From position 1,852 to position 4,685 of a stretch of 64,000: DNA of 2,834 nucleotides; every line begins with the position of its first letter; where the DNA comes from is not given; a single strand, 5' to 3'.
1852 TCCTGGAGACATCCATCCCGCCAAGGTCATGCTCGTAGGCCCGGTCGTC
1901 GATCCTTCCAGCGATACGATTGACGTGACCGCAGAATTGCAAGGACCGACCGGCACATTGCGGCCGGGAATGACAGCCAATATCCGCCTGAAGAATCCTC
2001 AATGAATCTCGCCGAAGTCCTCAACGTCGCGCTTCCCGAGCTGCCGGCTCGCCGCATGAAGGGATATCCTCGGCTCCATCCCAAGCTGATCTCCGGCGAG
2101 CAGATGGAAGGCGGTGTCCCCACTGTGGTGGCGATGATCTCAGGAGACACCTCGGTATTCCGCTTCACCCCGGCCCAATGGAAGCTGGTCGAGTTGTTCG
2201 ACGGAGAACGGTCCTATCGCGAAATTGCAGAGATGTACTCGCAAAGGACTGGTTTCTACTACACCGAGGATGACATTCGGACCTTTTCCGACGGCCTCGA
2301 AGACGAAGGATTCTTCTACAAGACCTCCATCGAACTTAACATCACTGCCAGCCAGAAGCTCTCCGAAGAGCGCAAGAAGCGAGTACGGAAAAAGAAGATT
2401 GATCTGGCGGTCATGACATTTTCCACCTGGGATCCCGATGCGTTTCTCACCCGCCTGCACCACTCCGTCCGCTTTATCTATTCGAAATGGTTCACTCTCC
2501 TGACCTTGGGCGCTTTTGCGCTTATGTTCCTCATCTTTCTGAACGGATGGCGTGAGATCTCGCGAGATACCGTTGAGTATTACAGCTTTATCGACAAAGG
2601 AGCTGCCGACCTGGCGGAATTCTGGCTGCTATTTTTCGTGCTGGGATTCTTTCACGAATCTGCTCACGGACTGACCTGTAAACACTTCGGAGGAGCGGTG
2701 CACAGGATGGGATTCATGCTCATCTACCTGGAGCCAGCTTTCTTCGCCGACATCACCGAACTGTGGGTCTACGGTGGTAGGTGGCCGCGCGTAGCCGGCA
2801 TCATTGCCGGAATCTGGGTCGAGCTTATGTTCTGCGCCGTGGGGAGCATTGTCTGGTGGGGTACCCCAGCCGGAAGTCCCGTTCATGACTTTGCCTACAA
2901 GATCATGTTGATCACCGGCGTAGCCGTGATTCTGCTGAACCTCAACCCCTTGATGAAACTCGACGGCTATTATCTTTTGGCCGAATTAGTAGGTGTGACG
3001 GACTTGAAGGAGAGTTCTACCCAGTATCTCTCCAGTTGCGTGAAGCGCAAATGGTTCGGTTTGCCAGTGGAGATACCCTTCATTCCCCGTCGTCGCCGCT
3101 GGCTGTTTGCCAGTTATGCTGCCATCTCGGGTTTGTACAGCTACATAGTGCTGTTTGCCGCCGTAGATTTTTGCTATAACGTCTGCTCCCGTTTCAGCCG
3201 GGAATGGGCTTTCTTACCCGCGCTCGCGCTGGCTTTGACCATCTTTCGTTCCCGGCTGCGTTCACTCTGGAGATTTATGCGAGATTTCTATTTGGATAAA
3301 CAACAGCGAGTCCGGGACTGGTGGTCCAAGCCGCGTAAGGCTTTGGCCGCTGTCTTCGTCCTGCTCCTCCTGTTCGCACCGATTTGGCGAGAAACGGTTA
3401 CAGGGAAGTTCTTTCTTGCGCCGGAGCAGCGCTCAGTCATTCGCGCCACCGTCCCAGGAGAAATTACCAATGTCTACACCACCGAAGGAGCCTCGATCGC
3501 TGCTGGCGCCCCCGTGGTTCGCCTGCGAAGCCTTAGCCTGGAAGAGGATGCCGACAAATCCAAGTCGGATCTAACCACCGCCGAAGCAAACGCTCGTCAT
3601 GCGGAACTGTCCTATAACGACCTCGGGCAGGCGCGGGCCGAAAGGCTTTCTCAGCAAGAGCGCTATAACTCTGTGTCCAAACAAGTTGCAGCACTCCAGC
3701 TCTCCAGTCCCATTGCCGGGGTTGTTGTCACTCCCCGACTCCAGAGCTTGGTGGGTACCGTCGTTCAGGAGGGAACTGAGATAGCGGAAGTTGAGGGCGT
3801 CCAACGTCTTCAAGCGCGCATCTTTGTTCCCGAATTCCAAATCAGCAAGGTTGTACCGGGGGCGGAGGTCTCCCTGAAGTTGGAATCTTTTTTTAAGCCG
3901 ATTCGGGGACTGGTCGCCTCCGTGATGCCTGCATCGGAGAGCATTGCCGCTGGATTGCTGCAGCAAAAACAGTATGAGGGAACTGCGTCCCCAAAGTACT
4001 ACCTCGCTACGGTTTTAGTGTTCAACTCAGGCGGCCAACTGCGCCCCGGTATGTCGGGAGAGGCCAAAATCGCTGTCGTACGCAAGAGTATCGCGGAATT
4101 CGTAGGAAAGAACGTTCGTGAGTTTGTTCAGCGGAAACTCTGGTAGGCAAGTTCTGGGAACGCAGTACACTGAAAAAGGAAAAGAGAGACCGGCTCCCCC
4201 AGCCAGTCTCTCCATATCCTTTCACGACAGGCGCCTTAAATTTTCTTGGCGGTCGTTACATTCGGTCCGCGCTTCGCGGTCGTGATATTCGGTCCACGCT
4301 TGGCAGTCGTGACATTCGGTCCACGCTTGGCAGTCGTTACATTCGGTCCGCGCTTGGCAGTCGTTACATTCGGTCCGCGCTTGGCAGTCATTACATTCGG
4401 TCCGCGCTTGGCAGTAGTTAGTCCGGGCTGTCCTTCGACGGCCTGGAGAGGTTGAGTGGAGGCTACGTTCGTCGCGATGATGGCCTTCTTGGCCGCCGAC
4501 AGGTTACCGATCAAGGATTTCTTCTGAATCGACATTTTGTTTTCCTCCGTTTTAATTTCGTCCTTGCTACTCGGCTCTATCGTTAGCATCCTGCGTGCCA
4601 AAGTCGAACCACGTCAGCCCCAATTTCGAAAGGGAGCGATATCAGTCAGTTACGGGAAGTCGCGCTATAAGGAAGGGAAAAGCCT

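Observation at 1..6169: Sigma-54-driven tandem-repeat peptide gene convergent with a PqqD-like/M50-protease/HlyD operon: candidate multi-core peptide processing-export system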

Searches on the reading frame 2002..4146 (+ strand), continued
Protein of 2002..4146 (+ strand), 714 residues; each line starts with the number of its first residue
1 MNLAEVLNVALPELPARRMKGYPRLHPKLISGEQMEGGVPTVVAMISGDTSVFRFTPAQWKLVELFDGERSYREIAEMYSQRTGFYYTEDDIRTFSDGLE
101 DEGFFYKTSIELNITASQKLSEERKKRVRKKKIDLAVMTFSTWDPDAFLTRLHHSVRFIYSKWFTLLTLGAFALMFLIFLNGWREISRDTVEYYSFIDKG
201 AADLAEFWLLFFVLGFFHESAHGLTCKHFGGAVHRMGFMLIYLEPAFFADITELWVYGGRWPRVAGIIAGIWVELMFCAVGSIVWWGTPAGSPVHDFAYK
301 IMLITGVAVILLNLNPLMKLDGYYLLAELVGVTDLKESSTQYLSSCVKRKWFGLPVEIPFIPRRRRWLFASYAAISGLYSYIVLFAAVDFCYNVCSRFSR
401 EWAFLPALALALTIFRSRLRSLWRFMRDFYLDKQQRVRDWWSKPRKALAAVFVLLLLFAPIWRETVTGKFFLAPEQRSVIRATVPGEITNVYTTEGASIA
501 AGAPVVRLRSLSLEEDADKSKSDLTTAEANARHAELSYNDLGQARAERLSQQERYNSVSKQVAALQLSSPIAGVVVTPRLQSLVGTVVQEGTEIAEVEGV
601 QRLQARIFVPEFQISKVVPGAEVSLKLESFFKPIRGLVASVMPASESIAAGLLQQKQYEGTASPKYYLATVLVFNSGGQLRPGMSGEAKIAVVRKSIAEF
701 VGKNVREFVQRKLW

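Call 80: fold_search(model_id=the predicted structure, library=pdb)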
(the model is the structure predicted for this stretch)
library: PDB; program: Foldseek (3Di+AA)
matches with E <= 10: 352; with E <= 0.001: 68
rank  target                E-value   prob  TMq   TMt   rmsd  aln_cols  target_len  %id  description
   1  1vf7_C                9.7e-15  1.00  0.25  0.63   6.0       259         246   18  Crystal structure of the membrane fusion protein, MexA of the multidrug transporter (released 2004-05-25)
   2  1vf7_H                2.1e-14  1.00  0.25  0.64   5.1       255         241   16  Crystal structure of the membrane fusion protein, MexA of the multidrug transporter (released 2004-05-25)
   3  1vf7_E                2.4e-14  1.00  0.24  0.61   5.7       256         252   18  Crystal structure of the membrane fusion protein, MexA of the multidrug transporter (released 2004-05-25)
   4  1vf7_B                2.6e-14  1.00  0.23  0.61   5.9       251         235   17  Crystal structure of the membrane fusion protein, MexA of the multidrug transporter (released 2004-05-25)
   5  6iok_J                4.9e-14  1.00  0.25  0.50   5.1       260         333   17  Cryo-EM structure of multidrug efflux pump MexAB-OprM (0 degree state) (released 2019-04-03)
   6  9tg4_G                5.4e-14  1.00  0.26  0.49   4.9       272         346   18  Structure of the YbjP lipoprotein bound to the AcrABZ-TolC efflux pump (released 2026-04-08)
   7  4dk1_C                6.3e-14  1.00  0.27  0.62   4.3       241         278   20  Crystal Structure of MacA-MexA chimeric protein, containing the Pseudomonas aeruginosa MexA alpha-hairpin domain. (released 2012-03-07)
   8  9v53_A1               6.3e-14  1.00  0.25  0.48   5.1       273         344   18  Structure of TolC, YbjP, and AcrABZ complex (released 2025-11-05)
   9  4dk1_D                7.8e-14  1.00  0.27  0.62   4.3       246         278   20  Crystal Structure of MacA-MexA chimeric protein, containing the Pseudomonas aeruginosa MexA alpha-hairpin domain. (released 2012-03-07)
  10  6iol_K                8.2e-14  1.00  0.26  0.50   5.2       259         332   16  Cryo-EM structure of multidrug efflux pump MexAB-OprM (60 degree state) (released 2019-04-03)
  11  3fpp_A                9.1e-14  1.00  0.22  0.57   7.9       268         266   16  Crystal structure of E.coli MacA (released 2009-04-28)
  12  1vf7_A                1.1e-13  1.00  0.23  0.60   6.4       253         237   18  Crystal structure of the membrane fusion protein, MexA of the multidrug transporter (released 2004-05-25)
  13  4dk1_B                1.1e-13  1.00  0.27  0.61   4.3       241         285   20  Crystal Structure of MacA-MexA chimeric protein, containing the Pseudomonas aeruginosa MexA alpha-hairpin domain. (released 2012-03-07)
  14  6iol_N                1.1e-13  1.00  0.25  0.49   5.1       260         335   17  Cryo-EM structure of multidrug efflux pump MexAB-OprM (60 degree state) (released 2019-04-03)
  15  4dk1_A                1.3e-13  1.00  0.27  0.63   5.1       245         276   19  Crystal Structure of MacA-MexA chimeric protein, containing the Pseudomonas aeruginosa MexA alpha-hairpin domain. (released 2012-03-07)
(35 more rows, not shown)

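Call 93: predict_structure(alignment_id=A5)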
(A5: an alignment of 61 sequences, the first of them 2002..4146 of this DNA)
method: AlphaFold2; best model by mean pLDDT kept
length: 714 residues; sequences in the alignment: 61
mean_pLDDT: 83.5   pTM: 0.60
mean pLDDT of the five models: 83.5, 83.5, 83.2, 81.4, 80.6
residues with pLDDT >= 90: 259; 70-90: 368; 50-70: 60; < 50: 27
segments of 3 or more residues with pLDDT < 50: 1-19, 129-133
pLDDT, mean of each block of 10 residues (from residue 1): 34 43 85 83 87 90 90 91 88 88 78 62 57 58 89 94 96 94 87 75 85 91 93 85 77 83 92 94 93 91 82 84 90 87 91 86 90 92 85 80 85 84 86 81 84 82 81 91 92 89 92 91 91 82 87 91 92 89 90 90 90 83 88 89 71 52 76 86 89 77 74 54
secondary structure, 60 per line:
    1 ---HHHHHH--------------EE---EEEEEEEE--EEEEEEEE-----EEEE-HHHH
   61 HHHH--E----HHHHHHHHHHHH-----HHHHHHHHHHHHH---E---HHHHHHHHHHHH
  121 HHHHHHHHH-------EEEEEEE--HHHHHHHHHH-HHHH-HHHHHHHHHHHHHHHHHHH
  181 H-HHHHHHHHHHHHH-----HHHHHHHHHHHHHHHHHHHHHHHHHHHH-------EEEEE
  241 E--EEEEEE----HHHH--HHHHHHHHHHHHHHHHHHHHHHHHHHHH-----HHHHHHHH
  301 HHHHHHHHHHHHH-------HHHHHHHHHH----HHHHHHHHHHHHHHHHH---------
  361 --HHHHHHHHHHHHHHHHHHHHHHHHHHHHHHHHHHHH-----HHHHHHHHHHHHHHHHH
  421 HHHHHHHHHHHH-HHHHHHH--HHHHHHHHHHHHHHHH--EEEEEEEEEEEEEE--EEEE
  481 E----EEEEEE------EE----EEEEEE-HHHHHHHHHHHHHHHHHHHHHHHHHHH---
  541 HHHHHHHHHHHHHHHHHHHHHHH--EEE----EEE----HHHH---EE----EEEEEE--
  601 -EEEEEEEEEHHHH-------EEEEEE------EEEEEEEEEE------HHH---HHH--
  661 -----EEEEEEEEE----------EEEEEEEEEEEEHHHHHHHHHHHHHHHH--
elements in order (helices of 4 or more, strands of 3 or more residues): H4-9 E29-36 E39-46 E52-55 H57-64 H72-83 H89-101 H109-129 E137-143 H146-155 H157-160 H162-181 H183-195 H201-228 E236-241 E244-249 H254-257 H260-287 H293-313 H321-330 H335-351 H363-398 H404-432 H434-440 H443-458 E461-474 E477-481 E486-491 E504-509 H511-537 H541-563 E566-568 E573-575 H580-583 E593-598 E602-610 H611-614 E622-627 E634-643 E666-674 E685-696 H697-712

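Call 95: fold_search(model_id=the predicted structure, library=pdb)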
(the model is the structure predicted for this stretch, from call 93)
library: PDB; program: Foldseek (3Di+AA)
matches with E <= 10: 484; with E <= 0.001: 68
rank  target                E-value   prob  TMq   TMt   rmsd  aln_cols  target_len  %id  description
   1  1vf7_C                4.8e-16  1.00  0.26  0.68   5.0       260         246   17  Crystal structure of the membrane fusion protein, MexA of the multidrug transporter (released 2004-05-25)
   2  1vf7_E                5.0e-16  1.00  0.26  0.66   5.0       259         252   18  Crystal structure of the membrane fusion protein, MexA of the multidrug transporter (released 2004-05-25)
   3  1vf7_B                1.8e-15  1.00  0.25  0.67   4.7       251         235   17  Crystal structure of the membrane fusion protein, MexA of the multidrug transporter (released 2004-05-25)
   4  1vf7_H                2.2e-15  1.00  0.26  0.70   4.2       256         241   17  Crystal structure of the membrane fusion protein, MexA of the multidrug transporter (released 2004-05-25)
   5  2f1m_C                3.3e-15  1.00  0.25  0.67   4.8       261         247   18  Conformational flexibility in the multidrug efflux system protein AcrA (released 2006-03-21)
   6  1vf7_A                3.8e-15  1.00  0.24  0.65   5.5       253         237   18  Crystal structure of the membrane fusion protein, MexA of the multidrug transporter (released 2004-05-25)
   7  6iok_J                4.5e-15  1.00  0.27  0.54   4.2       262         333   16  Cryo-EM structure of multidrug efflux pump MexAB-OprM (0 degree state) (released 2019-04-03)
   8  4dk1_B                5.1e-15  1.00  0.28  0.67   4.4       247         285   19  Crystal Structure of MacA-MexA chimeric protein, containing the Pseudomonas aeruginosa MexA alpha-hairpin domain. (released 2012-03-07)
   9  9tg4_G                5.1e-15  1.00  0.27  0.52   4.8       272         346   18  Structure of the YbjP lipoprotein bound to the AcrABZ-TolC efflux pump (released 2026-04-08)
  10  9v53_A1               6.3e-15  1.00  0.26  0.49   5.1       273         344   18  Structure of TolC, YbjP, and AcrABZ complex (released 2025-11-05)
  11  4dk1_C                6.7e-15  1.00  0.28  0.67   4.3       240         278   19  Crystal Structure of MacA-MexA chimeric protein, containing the Pseudomonas aeruginosa MexA alpha-hairpin domain. (released 2012-03-07)
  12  1vf7_G                6.7e-15  1.00  0.25  0.66   5.1       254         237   17  Crystal structure of the membrane fusion protein, MexA of the multidrug transporter (released 2004-05-25)
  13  6ta5_D                8.8e-15  1.00  0.26  0.51   4.7       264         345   17  OprM-MexA complex from the MexAB-OprM Pseudomonas aeruginosa whole assembly reconstituted in nanodiscs (released 2020-09-16)
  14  4dk1_D                9.3e-15  1.00  0.28  0.68   4.4       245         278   18  Crystal Structure of MacA-MexA chimeric protein, containing the Pseudomonas aeruginosa MexA alpha-hairpin domain. (released 2012-03-07)
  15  4dk1_A                9.3e-15  1.00  0.28  0.69   4.5       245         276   19  Crystal Structure of MacA-MexA chimeric protein, containing the Pseudomonas aeruginosa MexA alpha-hairpin domain. (released 2012-03-07)
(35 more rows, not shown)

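Call 96: search_solved_structures(query=A5, max_evalue=10, show_alignments=0)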
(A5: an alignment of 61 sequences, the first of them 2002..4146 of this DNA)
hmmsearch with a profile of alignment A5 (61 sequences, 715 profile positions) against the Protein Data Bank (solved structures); distinct sequences matched with E-value up to 10: 102 (the best 60 are shown).
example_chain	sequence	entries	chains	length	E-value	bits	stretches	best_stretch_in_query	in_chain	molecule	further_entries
4dk1_A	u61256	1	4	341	7.6e-29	103.6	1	451-695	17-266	Putative MacA, Multidrug resistance protein mexA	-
4dk0_A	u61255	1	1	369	1e-25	93.3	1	451-695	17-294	Putative MacA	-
6vej_P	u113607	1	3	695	1.7e-25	92.6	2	463-640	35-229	Probable Resistance-Nodulation-Cell Division (RND) efflux membrane fusion protein,Probable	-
4tko_B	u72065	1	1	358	1.5e-22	82.8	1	450-694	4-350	EmrA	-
20yy_D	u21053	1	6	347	1.7e-19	72.7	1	465-669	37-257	Multidrug efflux RND transporter periplasmic adaptor subunit MexJ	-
9qgy_G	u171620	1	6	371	1.6e-17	66.2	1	451-694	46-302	Macrolide export protein MacA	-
5xu0_A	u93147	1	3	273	7.7e-17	64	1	465-692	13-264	Membrane-fusion protein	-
3fpp_A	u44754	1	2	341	2.3e-16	62.4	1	451-694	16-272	Macrolide-specific efflux protein macA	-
5nik_D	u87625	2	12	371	2.5e-16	62.3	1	451-694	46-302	Macrolide export protein MacA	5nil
8dck_C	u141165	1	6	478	4.2e-16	61.5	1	436-709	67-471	Membrane fusion protein (MFP) family protein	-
8zar_A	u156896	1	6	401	2.3e-14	55.8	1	432-635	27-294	Multidrug export protein EmrA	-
3lnn_A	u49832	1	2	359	9.1e-14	53.8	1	454-691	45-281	Membrane fusion protein (MFP) heavy metal cation efflux ZneB (CzcB-like)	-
9j3d_D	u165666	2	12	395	4.8e-13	51.4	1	460-597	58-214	RND efflux system, MexC-like protein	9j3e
5nen_A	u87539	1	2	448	9.1e-12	47.2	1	464-704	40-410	Lipase C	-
8zal_A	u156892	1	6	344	1.1e-11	46.9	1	465-635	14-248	Multidrug export protein EmrA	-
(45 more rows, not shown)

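Call 97: search_protein_families(library=pfam, alignment_id=A5, max_evalue=0.01)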
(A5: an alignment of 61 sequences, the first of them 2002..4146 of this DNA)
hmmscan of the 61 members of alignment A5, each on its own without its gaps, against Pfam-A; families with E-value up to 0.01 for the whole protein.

A. member 1, window:2002-4146:+ (714 aa): 2 families
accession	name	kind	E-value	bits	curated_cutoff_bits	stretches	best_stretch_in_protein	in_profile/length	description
PF16576.10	HlyD_D23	-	6.3e-11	42.4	30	1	475-644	17-187/214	Barrel-sandwich domain of CusB or HlyD membrane-fusion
PF13437.12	HlyD_3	-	2.6e-10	41.4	22.2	1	567-646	2-81/106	HlyD family secretion protein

B. families by the number of members that match (of 61 scanned): 20 families
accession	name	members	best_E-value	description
PF16576.10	HlyD_D23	61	2.6e-23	Barrel-sandwich domain of CusB or HlyD membrane-fusion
PF13437.12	HlyD_3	60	1.8e-21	HlyD family secretion protein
PF02163.28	Peptidase_M50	54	1.4e-09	Peptidase family M50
PF00364.28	Biotin_lipoyl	23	2.6e-09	Biotin-requiring enzyme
PF13533.13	Biotin_lipoyl_2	20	5.1e-10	Biotin-lipoyl like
PF05402.18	PqqD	10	0.00011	Coenzyme PQQ synthesis protein D (PqqD)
PF07831.19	PYNP_C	6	9.7e-05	Pyrimidine nucleoside phosphorylase C-terminal domain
PF12700.13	HlyD_2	5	0.00053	HlyD family secretion protein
PF16886.11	ATP-synt_ab_Xtn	4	0.00031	ATPsynthase alpha/beta subunit barrel-sandwich domain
PF13398.12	Peptidase_M50B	4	0.0036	Peptidase M50B-like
PF01551.29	Peptidase_M23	2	0.00046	Peptidase family M23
PF11667.14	DUF3267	2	0.0032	Putative zincin peptidase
PF17876.7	CSD2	1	0.00061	Cold shock domain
PF13375.12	RnfC_N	1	0.0017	RnfC Barrel sandwich hybrid domain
PF05896.17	NQRA_N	1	0.0028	NqrA N-terminal barrel-sandwich hybrid domain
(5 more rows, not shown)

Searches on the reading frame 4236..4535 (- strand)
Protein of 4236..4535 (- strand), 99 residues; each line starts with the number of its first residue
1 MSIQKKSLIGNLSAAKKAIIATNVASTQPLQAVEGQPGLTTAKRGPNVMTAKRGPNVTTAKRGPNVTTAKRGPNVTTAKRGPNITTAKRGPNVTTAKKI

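Call 5: search_protein_families(library=pfam, proteins=[window:4236-4535:-], max_evalue=0.01)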
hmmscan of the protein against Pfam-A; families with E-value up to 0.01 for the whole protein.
window:4236-4535:- (99 aa): 0 families

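Call 6: search_protein_families(library=ncbifam, proteins=[window:4236-4535:-], max_evalue=0.01)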
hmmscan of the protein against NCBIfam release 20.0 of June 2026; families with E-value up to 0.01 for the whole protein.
window:4236-4535:- (99 aa): 0 families

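Call 8: find_encoding_contigs(protein=window:4236-4535:-, flank=10000, max_places=6)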
Protein window:4236-4535:- (99 aa): no gene with exactly this product is on record in the collection.
